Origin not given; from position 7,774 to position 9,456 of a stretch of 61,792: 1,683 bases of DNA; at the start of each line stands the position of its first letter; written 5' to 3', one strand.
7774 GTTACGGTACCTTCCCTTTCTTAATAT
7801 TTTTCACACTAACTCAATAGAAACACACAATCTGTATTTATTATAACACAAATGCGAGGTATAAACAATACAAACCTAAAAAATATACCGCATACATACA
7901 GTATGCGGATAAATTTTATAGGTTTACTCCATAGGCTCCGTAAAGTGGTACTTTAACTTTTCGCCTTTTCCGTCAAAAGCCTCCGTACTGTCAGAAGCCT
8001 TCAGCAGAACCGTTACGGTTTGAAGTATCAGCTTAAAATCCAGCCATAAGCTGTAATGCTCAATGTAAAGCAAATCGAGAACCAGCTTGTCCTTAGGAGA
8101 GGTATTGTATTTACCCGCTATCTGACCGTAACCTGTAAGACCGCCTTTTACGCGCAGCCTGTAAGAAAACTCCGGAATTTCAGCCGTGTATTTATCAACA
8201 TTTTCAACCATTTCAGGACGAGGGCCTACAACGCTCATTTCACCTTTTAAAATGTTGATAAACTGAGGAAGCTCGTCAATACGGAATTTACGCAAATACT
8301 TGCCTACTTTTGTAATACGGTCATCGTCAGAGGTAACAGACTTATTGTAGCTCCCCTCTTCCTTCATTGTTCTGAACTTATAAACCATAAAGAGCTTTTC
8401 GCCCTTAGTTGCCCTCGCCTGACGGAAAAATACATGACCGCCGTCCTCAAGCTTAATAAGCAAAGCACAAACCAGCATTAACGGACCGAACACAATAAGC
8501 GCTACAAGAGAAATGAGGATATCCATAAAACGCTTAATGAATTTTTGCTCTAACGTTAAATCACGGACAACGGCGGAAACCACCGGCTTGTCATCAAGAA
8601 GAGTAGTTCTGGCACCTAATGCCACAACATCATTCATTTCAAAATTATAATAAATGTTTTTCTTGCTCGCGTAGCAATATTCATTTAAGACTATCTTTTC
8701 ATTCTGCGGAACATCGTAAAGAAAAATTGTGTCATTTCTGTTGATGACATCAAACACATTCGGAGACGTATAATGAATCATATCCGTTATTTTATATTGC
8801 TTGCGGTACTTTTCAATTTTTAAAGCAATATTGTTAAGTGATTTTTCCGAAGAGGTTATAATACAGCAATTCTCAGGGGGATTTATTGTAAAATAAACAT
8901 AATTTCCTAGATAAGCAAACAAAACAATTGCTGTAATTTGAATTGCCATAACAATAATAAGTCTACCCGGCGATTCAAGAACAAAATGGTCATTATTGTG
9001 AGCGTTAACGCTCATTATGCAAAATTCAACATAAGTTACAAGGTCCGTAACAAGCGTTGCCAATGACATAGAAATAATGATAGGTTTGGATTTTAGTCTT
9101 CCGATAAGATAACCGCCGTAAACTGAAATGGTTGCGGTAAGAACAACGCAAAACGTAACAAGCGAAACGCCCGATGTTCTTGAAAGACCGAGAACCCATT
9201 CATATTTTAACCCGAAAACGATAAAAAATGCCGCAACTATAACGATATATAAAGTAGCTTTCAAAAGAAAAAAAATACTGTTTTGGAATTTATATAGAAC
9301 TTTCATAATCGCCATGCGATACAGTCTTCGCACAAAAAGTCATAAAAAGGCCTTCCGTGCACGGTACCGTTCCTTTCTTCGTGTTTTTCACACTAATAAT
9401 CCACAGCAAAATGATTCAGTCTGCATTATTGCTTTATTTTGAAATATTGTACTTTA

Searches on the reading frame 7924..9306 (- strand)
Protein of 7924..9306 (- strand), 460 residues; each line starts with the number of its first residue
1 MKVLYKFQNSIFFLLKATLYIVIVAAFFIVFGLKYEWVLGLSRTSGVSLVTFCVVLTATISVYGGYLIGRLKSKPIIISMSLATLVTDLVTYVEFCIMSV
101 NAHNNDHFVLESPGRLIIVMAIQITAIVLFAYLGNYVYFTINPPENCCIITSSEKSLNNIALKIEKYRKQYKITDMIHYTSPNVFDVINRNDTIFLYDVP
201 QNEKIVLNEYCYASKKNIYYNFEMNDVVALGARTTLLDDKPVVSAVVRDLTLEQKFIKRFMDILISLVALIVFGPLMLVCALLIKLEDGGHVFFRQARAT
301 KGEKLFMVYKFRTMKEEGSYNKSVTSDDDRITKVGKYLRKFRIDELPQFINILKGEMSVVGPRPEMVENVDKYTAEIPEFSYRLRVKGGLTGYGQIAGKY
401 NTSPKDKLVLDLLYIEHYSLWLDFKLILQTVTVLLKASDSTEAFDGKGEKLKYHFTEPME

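Call 10: search_protein_families(library=pfam, proteins=[window:7924-9306:-])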
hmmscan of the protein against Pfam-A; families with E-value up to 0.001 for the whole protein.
window:7924-9306:- (460 aa): 1 family
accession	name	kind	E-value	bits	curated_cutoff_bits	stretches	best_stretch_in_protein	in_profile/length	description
PF02397.22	Bac_transf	-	8.1e-63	211.6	27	1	258-435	1-178/179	Bacterial sugar transferase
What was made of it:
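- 7924..9306 (-): Gene downstream of copy B: Bac_transf (initiating sugar transferase). Pfam PF02397, E 8e-63 (call 10).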

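Call 35: find_homologous_proteins(query=window:7924-9306:-, max_evalue=1e-30)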
Query window:7924-9306:- (460 aa): 7507 proteins with E <= 1e-30 among 8000 candidates; the best 120 are listed.
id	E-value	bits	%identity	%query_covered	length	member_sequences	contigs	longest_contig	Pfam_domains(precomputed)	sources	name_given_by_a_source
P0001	1.2e-295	998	97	100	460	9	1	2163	PF02397.23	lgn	-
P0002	3.9e-280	947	91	100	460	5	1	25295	PF02397.23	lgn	-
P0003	8.4e-274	926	88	100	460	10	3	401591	PF02397.23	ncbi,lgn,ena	-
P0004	5.0e-270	914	88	100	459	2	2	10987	PF02397.23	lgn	-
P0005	1.0e-269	913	88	100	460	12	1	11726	PF02397.23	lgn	-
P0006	4.0e-269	911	88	100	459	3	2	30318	PF02397.23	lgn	-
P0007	6.6e-269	910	88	100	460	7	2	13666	PF02397.23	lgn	-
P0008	8.0e-269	910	88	100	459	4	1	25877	PF02397.23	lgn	-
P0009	2.9e-268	908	88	100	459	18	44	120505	PF02397.23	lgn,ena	-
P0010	1.6e-266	902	87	100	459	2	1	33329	PF02397.23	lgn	-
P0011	1.5e-264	896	87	100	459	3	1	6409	PF02397.23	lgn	-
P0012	1.4e-262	889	87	99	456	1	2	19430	PF02397.23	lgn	-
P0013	2.2e-262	889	87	99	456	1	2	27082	PF02397.23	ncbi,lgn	-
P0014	4.8e-262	888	86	99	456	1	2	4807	PF02397.23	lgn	-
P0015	3.3e-261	885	86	99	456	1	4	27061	PF02397.23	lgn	-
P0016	4.5e-261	884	85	100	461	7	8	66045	PF02397.23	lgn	-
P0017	8.3e-261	883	86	99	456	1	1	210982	PF02397.23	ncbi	-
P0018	1.9e-251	853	83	99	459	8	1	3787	PF02397.23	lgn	-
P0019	1.0e-248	844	82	99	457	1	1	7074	PF02397.23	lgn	-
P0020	5.0e-230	782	75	99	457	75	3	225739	PF02397.23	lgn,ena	-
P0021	1.7e-228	777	74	99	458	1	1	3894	PF02397.23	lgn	-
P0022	2.1e-228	777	75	99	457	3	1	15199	PF02397.23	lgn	-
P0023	4.6e-227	772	75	99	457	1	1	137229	PF02397.23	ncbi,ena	-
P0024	4.8e-227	772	74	99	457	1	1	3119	PF02397.23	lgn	-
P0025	8.4e-227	771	74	99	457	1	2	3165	PF02397.23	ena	-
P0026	1.2e-226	771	75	99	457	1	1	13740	PF02397.23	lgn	-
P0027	1.3e-226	771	74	99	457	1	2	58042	PF02397.23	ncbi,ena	-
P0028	1.7e-226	770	75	99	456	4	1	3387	PF02397.23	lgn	-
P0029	1.0e-225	768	73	100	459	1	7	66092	PF02397.23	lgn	-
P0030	2.0e-225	767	72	99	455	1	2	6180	PF02397.23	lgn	-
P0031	2.0e-225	767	73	99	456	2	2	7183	PF02397.23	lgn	-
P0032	2.1e-225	767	74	99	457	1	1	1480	PF02397.23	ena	-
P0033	3.8e-225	766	74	99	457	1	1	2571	PF02397.23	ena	-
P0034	4.9e-225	766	72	100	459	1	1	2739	PF02397.23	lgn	-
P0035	8.3e-225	765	74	99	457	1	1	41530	PF02397.23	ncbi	-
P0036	8.4e-225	765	74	99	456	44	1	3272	PF02397.23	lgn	-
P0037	8.6e-225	765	74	99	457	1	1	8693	PF02397.23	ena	-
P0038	1.2e-224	764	74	99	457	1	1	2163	PF02397.23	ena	-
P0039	1.6e-224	764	74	99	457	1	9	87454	PF02397.23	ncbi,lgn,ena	-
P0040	2.1e-224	763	74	99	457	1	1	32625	PF02397.23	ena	-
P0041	2.4e-224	763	74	99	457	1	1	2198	PF02397.23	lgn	-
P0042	2.5e-224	763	73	99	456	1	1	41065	PF02397.23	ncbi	-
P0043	3.4e-224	763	74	99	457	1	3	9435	PF02397.23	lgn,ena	-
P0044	6.3e-224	762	74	99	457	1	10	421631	PF02397.23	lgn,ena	-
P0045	7.6e-224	762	74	99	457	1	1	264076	PF02397.23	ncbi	-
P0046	8.4e-224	762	74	99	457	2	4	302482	PF02397.23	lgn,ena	-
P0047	8.7e-224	761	74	99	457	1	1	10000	PF02397.23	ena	-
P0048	9.0e-224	761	73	99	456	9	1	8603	PF02397.23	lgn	-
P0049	9.5e-224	761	73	99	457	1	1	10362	PF02397.23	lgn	-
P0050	1.1e-223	761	74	99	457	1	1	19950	PF02397.23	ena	-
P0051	1.1e-223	761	72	100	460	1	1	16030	PF02397.23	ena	-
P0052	2.0e-223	760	74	99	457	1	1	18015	PF02397.23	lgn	-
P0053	2.3e-223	760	73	99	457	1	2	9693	PF02397.23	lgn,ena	-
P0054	2.5e-223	760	73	99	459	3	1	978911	PF02397.23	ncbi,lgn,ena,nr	ncbi:MAG: sugar transferase [Oscillospiraceae bacterium]|nr:sugar transferase [Oscillospiraceae bact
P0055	2.7e-223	760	74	99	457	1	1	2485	PF02397.23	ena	-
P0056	3.0e-223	760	74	99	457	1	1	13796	PF02397.23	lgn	-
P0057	3.6e-223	759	73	99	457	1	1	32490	PF02397.23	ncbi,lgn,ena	-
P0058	4.3e-223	759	73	99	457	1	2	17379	PF02397.23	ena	-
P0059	4.5e-223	759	74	99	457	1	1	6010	PF02397.23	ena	-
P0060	4.7e-223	759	73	99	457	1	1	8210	PF02397.23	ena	-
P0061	4.9e-223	759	74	99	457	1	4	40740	PF02397.23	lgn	-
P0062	5.0e-223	759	73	99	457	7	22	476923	PF02397.23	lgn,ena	-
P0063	8.9e-223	758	74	99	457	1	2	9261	PF02397.23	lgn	-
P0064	1.5e-222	757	73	99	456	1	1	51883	PF02397.23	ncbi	-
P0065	1.8e-222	757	73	99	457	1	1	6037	PF02397.23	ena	-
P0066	2.1e-222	757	72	99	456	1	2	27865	PF02397.23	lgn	-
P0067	2.6e-222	757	73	99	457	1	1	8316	PF02397.23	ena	-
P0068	2.9e-222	756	71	99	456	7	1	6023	PF02397.23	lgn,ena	-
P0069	3.3e-222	756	71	99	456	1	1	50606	PF02397.23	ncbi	-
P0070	4.1e-222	756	72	99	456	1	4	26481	PF02397.23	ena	-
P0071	7.6e-222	755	72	99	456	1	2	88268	PF02397.23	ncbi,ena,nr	ncbi:MAG: sugar transferase [Clostridia bacterium]|nr:sugar transferase [Clostridia bacterium]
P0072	1.0e-221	755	73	99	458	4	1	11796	PF02397.23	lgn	-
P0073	2.5e-221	753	73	99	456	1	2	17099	PF02397.23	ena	-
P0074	3.2e-221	753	71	99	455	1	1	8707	PF02397.23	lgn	-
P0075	4.6e-221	753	73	99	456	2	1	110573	PF02397.23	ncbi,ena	-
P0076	4.6e-221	753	72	99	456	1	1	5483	PF02397.23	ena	-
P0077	1.5e-220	751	71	99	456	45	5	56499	PF02397.23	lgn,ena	-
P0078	1.9e-220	750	74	99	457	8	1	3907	PF02397.23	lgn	-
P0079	4.1e-220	749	70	99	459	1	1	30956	PF02397.23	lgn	-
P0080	6.9e-220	749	72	99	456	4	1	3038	PF02397.23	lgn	-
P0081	1.3e-219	748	72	99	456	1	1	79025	PF02397.23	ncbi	-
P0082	1.5e-219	748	72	99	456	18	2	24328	PF02397.23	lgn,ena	-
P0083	2.3e-219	747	72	99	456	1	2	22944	PF02397.23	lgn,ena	-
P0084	3.8e-218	743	71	99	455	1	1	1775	PF02397.23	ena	-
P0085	4.7e-218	743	71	99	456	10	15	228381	PF02397.23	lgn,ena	-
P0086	4.8e-218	743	71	99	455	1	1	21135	PF02397.23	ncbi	-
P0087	3.9e-217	740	70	99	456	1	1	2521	PF02397.23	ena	-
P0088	5.2e-217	739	71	99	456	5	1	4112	PF02397.23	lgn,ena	-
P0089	6.8e-216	735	70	99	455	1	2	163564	PF02397.23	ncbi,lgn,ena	-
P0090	9.4e-216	735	70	99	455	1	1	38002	PF02397.23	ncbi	-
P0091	1.8e-215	734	72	99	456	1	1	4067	PF02397.23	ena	-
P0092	3.5e-215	733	70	99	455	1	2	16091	PF02397.23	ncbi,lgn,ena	-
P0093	4.0e-215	733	70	99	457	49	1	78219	PF02397.23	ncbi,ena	-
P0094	4.9e-215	733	69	99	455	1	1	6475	PF02397.23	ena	-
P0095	5.6e-215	732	71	99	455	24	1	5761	PF02397.23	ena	-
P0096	8.8e-215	732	70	99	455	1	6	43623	PF02397.23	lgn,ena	-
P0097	9.4e-215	732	69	99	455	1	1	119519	PF02397.23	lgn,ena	-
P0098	1.0e-214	732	73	95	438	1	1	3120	PF02397.23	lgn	-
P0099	1.1e-214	732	69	100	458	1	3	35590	PF02397.23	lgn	-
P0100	1.7e-214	731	70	99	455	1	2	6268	PF02397.23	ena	-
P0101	2.1e-214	731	70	99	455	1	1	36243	PF02397.23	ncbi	-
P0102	3.6e-214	730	69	99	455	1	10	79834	PF02397.23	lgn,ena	-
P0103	5.6e-214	729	71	99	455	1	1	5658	PF02397.23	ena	-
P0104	6.2e-214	729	70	99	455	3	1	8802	PF02397.23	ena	-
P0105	7.0e-214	729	69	99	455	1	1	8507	PF02397.23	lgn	-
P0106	7.2e-214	729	70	99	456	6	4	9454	PF02397.23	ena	-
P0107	8.3e-214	729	71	99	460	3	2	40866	PF02397.23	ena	-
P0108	9.6e-214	728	70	99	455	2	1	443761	PF02397.23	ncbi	-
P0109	1.2e-213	728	69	99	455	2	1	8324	PF02397.23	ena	-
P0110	1.5e-213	728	71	99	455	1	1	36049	PF02397.23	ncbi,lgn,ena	-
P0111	1.7e-213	728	70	99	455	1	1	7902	PF02397.23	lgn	-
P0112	3.2e-213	727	71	99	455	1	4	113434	PF02397.23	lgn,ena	-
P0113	4.1e-213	726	69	99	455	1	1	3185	PF02397.23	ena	-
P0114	4.9e-213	726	70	99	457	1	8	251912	PF02397.23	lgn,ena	-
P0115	1.5e-212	724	69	99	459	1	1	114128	PF02397.23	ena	-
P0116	1.6e-212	724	69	99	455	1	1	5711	PF02397.23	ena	-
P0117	1.9e-212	724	70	99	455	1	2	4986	PF02397.23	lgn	-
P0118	5.1e-212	723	70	99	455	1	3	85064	PF02397.23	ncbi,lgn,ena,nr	ncbi:MAG: sugar transferase [Clostridia bacterium]|nr:sugar transferase [Clostridia bacterium]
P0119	7.9e-212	722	69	99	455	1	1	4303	PF02397.23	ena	-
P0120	9.8e-212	722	70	99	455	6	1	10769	PF02397.23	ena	-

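Call 36: find_encoding_contigs(protein=P0003, flank=10000, max_places=3)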
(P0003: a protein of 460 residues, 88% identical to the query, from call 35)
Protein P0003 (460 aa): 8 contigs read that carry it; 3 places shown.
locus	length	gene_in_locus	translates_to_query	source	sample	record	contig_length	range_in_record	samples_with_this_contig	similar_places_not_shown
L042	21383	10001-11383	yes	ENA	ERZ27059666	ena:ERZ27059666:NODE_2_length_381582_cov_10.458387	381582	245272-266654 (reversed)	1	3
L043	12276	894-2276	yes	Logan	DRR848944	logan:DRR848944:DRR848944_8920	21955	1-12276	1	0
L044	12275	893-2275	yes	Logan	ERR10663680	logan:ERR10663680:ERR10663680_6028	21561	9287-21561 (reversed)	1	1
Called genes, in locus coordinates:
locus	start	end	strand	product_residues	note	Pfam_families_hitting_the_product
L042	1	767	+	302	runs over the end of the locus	PF14527:LAGLIDADG_WhiA, PF02650:HTH_WhiA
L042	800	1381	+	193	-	PF00717:Peptidase_S24, PF10502:Peptidase_S26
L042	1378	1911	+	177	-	PF10502:Peptidase_S26, PF00717:Peptidase_S24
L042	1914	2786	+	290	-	PF03193:RsgA_GTPase (weak), PF02421:FeoB_N (weak), PF01926:MMR_HSR1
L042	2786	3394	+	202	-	PF01351:RNase_HII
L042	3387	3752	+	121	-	PF08378:NERD (weak), PF02021:UPF0102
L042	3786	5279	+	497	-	PF14821:Thr_synth_N, PF24857:THR4_C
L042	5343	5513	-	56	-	PF07561:DUF1540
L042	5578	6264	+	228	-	PF00149:Metallophos, PF12850:Metallophos_2 (weak)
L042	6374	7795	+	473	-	PF05697:Trigger_N, PF00254:FKBP_C, PF05698:Trigger_C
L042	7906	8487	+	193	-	PF00574:CLP_protease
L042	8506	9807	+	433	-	PF06689:zf-C4_ClpX, PF00493:MCM (faint), PF01078:Mg_chelatase (faint), PF05496:RuvB_N (weak), PF00004:AAA, PF07724:AAA_2, PF07728:AAA_5 (faint), PF10431:ClpB_D2-small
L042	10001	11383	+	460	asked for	PF02397:Bac_transf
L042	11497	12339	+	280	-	-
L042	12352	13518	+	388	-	PF01841:Transglut_core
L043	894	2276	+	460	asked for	PF02397:Bac_transf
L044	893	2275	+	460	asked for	PF02397:Bac_transf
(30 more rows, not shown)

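Call 37: find_encoding_contigs(protein=P0054, flank=10000, max_places=3)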
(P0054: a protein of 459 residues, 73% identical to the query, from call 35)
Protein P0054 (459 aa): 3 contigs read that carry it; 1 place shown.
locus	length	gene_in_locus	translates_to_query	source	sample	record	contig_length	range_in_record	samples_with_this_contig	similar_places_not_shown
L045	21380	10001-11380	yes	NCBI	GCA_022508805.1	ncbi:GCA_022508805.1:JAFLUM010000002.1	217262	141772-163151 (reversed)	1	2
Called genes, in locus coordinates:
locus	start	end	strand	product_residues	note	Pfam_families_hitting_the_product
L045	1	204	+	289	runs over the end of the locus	PF03193:RsgA_GTPase (weak), PF02421:FeoB_N (weak), PF01926:MMR_HSR1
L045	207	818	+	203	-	PF01351:RNase_HII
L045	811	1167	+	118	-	PF08378:NERD (weak), PF02021:UPF0102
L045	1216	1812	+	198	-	PF11193:DUF2812 (weak)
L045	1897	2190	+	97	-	-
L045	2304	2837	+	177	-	PF11193:DUF2812 (weak)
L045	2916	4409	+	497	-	PF14821:Thr_synth_N, PF00291:PALP, PF24857:THR4_C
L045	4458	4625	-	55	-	PF07561:DUF1540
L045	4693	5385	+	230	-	PF00149:Metallophos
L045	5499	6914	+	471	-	PF05697:Trigger_N, PF00254:FKBP_C, PF05698:Trigger_C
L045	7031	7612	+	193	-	PF00574:CLP_protease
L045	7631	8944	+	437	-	PF06689:zf-C4_ClpX, PF00493:MCM (weak), PF05496:RuvB_N (weak), PF00004:AAA, PF07724:AAA_2, PF10431:ClpB_D2-small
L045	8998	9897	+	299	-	PF00892:EamA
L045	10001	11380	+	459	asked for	PF02397:Bac_transf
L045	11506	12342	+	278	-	-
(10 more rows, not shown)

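Call 38: find_encoding_contigs(protein=P0020, flank=10000, max_places=2)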
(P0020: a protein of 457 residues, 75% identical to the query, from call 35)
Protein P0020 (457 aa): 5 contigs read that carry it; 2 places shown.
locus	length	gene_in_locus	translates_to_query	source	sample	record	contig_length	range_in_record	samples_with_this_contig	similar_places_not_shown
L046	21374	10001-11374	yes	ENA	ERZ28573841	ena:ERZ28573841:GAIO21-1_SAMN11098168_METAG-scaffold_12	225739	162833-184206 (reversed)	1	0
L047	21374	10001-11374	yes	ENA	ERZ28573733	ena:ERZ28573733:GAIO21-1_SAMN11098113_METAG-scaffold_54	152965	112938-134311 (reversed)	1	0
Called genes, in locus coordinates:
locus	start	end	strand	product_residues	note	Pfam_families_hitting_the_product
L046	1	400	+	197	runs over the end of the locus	PF10502:Peptidase_S26, PF00717:Peptidase_S24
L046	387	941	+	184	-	PF10502:Peptidase_S26, PF00717:Peptidase_S24 (weak)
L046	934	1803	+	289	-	PF03193:RsgA_GTPase (weak), PF02421:FeoB_N (weak), PF01926:MMR_HSR1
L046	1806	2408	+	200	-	PF01351:RNase_HII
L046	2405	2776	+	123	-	PF02021:UPF0102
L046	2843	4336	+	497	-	PF14821:Thr_synth_N, PF00291:PALP, PF24857:THR4_C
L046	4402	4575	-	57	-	PF07561:DUF1540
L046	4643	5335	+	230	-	PF00149:Metallophos, PF12850:Metallophos_2 (weak)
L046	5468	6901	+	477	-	PF05697:Trigger_N, PF00254:FKBP_C, PF05698:Trigger_C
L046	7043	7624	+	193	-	PF00574:CLP_protease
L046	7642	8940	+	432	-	PF06689:zf-C4_ClpX, PF00493:MCM (weak), PF05496:RuvB_N (weak), PF00004:AAA, PF07724:AAA_2, PF07728:AAA_5 (faint), PF10431:ClpB_D2-small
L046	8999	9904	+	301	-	PF00892:EamA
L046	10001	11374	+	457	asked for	PF02397:Bac_transf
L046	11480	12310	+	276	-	PF03816:LytR_cpsA_psr (faint)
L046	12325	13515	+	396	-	PF01841:Transglut_core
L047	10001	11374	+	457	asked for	PF02397:Bac_transf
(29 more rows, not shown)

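Call 39: find_encoding_contigs(protein=P0108, flank=10000, max_places=2)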
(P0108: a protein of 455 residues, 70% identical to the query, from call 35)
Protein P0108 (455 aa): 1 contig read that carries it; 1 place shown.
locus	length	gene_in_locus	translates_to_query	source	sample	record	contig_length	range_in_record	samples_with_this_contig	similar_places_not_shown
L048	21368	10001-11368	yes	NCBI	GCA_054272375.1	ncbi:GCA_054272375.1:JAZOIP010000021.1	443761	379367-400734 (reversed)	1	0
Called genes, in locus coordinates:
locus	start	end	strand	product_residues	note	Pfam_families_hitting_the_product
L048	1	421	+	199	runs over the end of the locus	PF10502:Peptidase_S26, PF00717:Peptidase_S24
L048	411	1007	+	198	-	PF10502:Peptidase_S26, PF00717:Peptidase_S24 (weak)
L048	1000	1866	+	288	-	PF03193:RsgA_GTPase (faint), PF01926:MMR_HSR1, PF02421:FeoB_N (weak)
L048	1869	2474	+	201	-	PF01351:RNase_HII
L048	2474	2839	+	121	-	PF02021:UPF0102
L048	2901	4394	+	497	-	PF14821:Thr_synth_N, PF00291:PALP, PF24857:THR4_C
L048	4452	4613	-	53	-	PF07561:DUF1540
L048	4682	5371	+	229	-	PF00149:Metallophos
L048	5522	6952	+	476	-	PF05697:Trigger_N, PF00254:FKBP_C, PF05698:Trigger_C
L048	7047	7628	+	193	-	PF00574:CLP_protease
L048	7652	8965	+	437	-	PF06689:zf-C4_ClpX, PF05496:RuvB_N (weak), PF00004:AAA, PF07724:AAA_2, PF10431:ClpB_D2-small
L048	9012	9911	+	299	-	PF00892:EamA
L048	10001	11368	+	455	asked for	PF02397:Bac_transf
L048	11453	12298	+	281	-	PF03816:LytR_cpsA_psr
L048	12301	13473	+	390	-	PF01841:Transglut_core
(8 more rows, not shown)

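Call 40: find_encoding_contigs(protein=P0016, flank=10000, max_places=2)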
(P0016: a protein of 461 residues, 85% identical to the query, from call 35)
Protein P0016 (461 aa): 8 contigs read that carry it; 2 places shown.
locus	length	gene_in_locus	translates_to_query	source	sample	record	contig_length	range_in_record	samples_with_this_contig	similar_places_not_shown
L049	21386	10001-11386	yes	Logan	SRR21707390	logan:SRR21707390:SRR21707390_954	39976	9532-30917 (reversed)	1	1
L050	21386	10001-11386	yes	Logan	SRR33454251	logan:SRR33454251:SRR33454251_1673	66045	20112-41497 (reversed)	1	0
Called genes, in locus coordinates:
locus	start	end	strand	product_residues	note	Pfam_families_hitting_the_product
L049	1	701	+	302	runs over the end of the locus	PF14527:LAGLIDADG_WhiA, PF02650:HTH_WhiA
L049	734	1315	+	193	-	PF00717:Peptidase_S24, PF10502:Peptidase_S26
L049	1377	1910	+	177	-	PF10502:Peptidase_S26, PF00717:Peptidase_S24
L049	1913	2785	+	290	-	PF02421:FeoB_N (faint), PF03193:RsgA_GTPase (faint), PF01926:MMR_HSR1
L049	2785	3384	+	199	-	PF01351:RNase_HII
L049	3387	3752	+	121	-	PF08378:NERD (weak), PF02021:UPF0102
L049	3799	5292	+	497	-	PF14821:Thr_synth_N, PF00291:PALP, PF24857:THR4_C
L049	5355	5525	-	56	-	PF07561:DUF1540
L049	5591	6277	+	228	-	PF00149:Metallophos, PF12850:Metallophos_2 (weak)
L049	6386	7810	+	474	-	PF05697:Trigger_N, PF00254:FKBP_C, PF05698:Trigger_C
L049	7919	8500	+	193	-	PF00574:CLP_protease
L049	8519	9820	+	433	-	PF06689:zf-C4_ClpX, PF00493:MCM (faint), PF01078:Mg_chelatase (faint), PF05496:RuvB_N (weak), PF00004:AAA, PF07724:AAA_2, PF07728:AAA_5 (faint), PF10431:ClpB_D2-small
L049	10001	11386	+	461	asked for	PF02397:Bac_transf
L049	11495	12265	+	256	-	PF03816:LytR_cpsA_psr (weak)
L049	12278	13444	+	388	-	PF01841:Transglut_core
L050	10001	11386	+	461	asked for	PF02397:Bac_transf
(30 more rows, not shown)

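Call 45: find_encoding_contigs(protein=P0002, flank=10000, max_places=3)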
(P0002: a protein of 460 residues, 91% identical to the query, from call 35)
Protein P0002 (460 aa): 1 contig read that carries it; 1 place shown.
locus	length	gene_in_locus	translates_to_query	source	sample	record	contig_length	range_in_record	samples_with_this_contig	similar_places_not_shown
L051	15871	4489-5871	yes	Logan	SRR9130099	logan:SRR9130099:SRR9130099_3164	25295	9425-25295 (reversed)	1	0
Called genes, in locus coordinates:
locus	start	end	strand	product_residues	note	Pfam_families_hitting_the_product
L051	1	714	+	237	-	?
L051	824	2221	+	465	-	PF05697:Trigger_N, PF00254:FKBP_C, PF05698:Trigger_C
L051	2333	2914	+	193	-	PF00574:CLP_protease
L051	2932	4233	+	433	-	PF06689:zf-C4_ClpX, PF00493:MCM (faint), PF01078:Mg_chelatase (faint), PF05496:RuvB_N (weak), PF00004:AAA, PF07724:AAA_2, PF07728:AAA_5 (faint), PF10431:ClpB_D2-small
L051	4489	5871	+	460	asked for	PF02397:Bac_transf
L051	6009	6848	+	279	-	PF03816:LytR_cpsA_psr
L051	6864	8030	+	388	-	PF01841:Transglut_core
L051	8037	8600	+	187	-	PF01227:GTP_cyclohydroI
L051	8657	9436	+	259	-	PF00809:Pterin_bind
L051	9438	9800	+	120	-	PF02152:FolB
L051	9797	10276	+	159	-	PF01288:HPPK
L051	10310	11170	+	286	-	PF00929:RNase_T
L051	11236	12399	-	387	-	PF00389:2-Hacid_dh, PF02826:2-Hacid_dh_C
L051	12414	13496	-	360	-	PF00266:Aminotran_5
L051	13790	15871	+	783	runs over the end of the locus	PF02190:LON_substr_bdg, PF00004:AAA, PF07728:AAA_5, PF22667:Lon_lid, PF05362:Lon_C, PF13541:ChlI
